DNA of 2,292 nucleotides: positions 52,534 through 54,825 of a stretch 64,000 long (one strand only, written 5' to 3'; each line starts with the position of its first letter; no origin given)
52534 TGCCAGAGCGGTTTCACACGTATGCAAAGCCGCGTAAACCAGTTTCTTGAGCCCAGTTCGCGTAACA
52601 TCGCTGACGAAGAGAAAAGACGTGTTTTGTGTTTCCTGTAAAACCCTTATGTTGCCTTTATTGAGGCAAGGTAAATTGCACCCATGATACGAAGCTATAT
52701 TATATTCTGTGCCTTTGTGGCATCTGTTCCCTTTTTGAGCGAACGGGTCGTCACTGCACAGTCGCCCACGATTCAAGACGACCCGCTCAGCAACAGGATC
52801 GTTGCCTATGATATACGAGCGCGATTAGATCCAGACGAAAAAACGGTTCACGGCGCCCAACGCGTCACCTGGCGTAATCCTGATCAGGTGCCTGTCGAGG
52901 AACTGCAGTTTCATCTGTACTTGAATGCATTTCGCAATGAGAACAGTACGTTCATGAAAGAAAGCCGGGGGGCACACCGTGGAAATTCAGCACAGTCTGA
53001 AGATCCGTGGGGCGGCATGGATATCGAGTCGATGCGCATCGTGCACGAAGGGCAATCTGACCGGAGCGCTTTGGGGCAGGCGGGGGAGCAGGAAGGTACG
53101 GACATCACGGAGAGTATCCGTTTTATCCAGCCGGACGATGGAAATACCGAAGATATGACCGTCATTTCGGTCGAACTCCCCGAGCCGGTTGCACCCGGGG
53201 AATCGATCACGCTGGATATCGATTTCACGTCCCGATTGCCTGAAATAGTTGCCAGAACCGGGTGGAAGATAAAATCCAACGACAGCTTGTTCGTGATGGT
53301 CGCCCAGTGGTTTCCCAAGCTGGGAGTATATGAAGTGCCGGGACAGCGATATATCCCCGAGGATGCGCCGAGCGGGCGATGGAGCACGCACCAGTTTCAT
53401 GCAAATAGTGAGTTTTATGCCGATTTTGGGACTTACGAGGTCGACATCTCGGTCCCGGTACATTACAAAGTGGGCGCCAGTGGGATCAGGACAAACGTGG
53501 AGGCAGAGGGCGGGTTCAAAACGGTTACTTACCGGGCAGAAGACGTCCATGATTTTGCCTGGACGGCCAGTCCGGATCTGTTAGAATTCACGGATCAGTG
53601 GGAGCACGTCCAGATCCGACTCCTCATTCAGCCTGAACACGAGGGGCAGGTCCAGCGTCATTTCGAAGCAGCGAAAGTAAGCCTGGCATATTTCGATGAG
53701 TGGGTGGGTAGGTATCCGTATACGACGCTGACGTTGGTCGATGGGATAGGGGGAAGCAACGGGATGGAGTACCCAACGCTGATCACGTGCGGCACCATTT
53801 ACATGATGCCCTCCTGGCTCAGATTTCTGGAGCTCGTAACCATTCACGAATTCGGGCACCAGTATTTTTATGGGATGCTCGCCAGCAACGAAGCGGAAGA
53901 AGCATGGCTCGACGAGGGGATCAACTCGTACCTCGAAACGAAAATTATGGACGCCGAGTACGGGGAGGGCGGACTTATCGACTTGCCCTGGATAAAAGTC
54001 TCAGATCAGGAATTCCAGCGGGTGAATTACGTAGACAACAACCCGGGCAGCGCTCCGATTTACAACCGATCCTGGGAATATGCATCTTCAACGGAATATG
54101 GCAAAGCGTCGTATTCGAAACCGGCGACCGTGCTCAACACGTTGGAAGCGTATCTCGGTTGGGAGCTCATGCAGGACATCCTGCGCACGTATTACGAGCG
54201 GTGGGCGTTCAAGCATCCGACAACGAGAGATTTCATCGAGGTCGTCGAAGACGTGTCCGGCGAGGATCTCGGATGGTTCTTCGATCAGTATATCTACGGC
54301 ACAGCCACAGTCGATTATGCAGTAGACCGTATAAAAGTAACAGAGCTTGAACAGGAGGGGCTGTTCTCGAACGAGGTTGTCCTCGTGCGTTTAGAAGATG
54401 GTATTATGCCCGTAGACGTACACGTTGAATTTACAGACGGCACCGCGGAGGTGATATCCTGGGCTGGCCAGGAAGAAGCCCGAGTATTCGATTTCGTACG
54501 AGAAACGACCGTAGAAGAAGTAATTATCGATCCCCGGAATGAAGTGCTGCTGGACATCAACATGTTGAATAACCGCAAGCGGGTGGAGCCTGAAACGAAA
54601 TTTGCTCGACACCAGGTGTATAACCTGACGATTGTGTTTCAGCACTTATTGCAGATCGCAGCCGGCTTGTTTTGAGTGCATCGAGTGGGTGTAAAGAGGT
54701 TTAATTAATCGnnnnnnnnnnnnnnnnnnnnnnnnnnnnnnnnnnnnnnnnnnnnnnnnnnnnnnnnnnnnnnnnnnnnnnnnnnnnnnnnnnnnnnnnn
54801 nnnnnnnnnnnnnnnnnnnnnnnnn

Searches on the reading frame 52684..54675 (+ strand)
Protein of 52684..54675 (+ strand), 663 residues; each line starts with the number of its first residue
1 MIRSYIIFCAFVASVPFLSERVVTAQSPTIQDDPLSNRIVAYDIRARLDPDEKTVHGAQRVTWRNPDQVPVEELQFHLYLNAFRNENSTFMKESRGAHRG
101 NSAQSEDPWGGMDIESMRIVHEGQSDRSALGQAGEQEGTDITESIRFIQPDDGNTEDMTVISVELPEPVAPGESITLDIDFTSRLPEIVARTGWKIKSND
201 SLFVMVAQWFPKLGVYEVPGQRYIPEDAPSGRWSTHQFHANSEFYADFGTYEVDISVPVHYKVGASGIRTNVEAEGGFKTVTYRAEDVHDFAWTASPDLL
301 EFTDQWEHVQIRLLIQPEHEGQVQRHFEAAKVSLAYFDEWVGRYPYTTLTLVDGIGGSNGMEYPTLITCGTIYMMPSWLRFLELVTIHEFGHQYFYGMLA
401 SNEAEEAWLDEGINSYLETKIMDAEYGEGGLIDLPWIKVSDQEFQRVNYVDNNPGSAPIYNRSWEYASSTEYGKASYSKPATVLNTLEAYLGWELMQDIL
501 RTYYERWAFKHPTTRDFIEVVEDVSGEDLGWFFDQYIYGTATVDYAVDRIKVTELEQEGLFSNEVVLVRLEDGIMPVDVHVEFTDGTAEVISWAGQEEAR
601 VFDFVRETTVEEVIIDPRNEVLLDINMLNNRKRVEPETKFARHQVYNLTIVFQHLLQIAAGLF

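Call 12: search_protein_families(library=pfam, proteins=[window:52684-54675:+], max_evalue=0.1)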
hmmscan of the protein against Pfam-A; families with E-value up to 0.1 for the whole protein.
window:52684-54675:+ (663 aa): 2 families
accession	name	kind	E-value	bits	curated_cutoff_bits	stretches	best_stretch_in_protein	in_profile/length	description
PF01433.26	Peptidase_M1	-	2.9e-18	66.7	27.7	1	360-536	38-218/218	Peptidase family M1 domain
PF04597.19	Ribophorin_I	-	0.087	12.3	25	0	145-182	66-102/437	Ribophorin I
